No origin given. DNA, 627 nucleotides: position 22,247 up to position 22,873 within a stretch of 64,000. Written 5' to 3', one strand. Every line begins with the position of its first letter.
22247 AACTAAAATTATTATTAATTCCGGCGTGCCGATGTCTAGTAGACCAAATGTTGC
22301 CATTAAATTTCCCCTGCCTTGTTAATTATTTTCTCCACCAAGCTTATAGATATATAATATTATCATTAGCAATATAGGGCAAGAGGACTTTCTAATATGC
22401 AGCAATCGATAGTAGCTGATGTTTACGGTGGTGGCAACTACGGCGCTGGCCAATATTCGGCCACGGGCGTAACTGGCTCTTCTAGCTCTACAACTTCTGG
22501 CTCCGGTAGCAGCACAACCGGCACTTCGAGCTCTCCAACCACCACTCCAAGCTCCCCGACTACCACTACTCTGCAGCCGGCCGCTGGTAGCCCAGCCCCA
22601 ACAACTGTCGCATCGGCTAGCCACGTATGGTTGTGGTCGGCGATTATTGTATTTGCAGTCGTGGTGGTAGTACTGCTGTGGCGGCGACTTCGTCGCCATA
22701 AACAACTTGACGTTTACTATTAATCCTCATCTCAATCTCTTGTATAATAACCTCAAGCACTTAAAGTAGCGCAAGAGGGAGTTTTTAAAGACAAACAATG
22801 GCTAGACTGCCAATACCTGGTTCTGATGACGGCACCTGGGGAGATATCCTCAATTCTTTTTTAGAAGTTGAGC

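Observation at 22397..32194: Array of five tail-fibre-like paralogs with one shared N-terminal module and no phage around them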

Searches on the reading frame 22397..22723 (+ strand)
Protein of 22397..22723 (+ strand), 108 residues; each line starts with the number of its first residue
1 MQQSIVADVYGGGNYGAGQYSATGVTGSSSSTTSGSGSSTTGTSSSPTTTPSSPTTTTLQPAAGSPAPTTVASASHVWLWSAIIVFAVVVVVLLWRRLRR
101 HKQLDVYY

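Call 3: search_protein_families(library=pfam, proteins=[window:22397-22723:+], max_evalue=1)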
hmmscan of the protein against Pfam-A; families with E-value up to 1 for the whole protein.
window:22397-22723:+ (108 aa): 4 families
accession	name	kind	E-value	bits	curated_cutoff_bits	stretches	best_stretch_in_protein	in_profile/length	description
PF06679.17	DUF1180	-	0.015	16.2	27.7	1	26-106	49-135/167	Membrane protein FAM174-like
PF05283.16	MGC-24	-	0.053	14.3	28.5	1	28-77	64-110/140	Multi-glycosylated core protein 24 (MGC-24), sialomucin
PF15971.10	Mannosyl_trans4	-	0.06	13.6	33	1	64-99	108-143/163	DolP-mannose mannosyltransferase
PF06933.16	SSP160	-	0.18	10.4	25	1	25-80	105-161/758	Special lobe-specific silk protein SSP160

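Call 4: search_protein_families(library=phrogs, proteins=[window:22397-22723:+], max_evalue=0.1)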
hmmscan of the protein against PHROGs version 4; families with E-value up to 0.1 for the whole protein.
window:22397-22723:+ (108 aa): 0 families

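Call 5: search_protein_families(library=ncbifam, proteins=[window:22397-22723:+], max_evalue=0.1)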
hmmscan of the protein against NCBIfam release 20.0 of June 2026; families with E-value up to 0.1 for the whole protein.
window:22397-22723:+ (108 aa): 4 families
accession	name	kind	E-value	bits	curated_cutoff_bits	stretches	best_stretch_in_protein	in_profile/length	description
NF005411.0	PRK06975.1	equivalog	0.00078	17.9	414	1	29-103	280-353/660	fused uroporphyrinogen-III synthase HemD/membrane protein HemX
TIGR04177.1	exosort_XrtH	exception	0.0032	17.5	86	1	70-98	126-154/158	exosortase H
NF053819.1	EF0750_LPXTG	subfamily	0.0073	16.8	47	1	26-97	25-103/105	EF2685/EF0750 family sortase-dependent surface protein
NF033634.1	SLATT_1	domain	0.028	14.4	41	1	72-108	41-84/132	SLATT domain-containing protein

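Call 99: search_protein_families(library=padloc, proteins=[window:22397-22723:+], max_evalue=0.01)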
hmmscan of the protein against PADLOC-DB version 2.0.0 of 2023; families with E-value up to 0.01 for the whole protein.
window:22397-22723:+ (108 aa): 1 family
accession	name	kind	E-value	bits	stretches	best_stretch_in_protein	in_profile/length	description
PDLC04040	PD-T4-6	-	0.0038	14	1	25-95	269-340/547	-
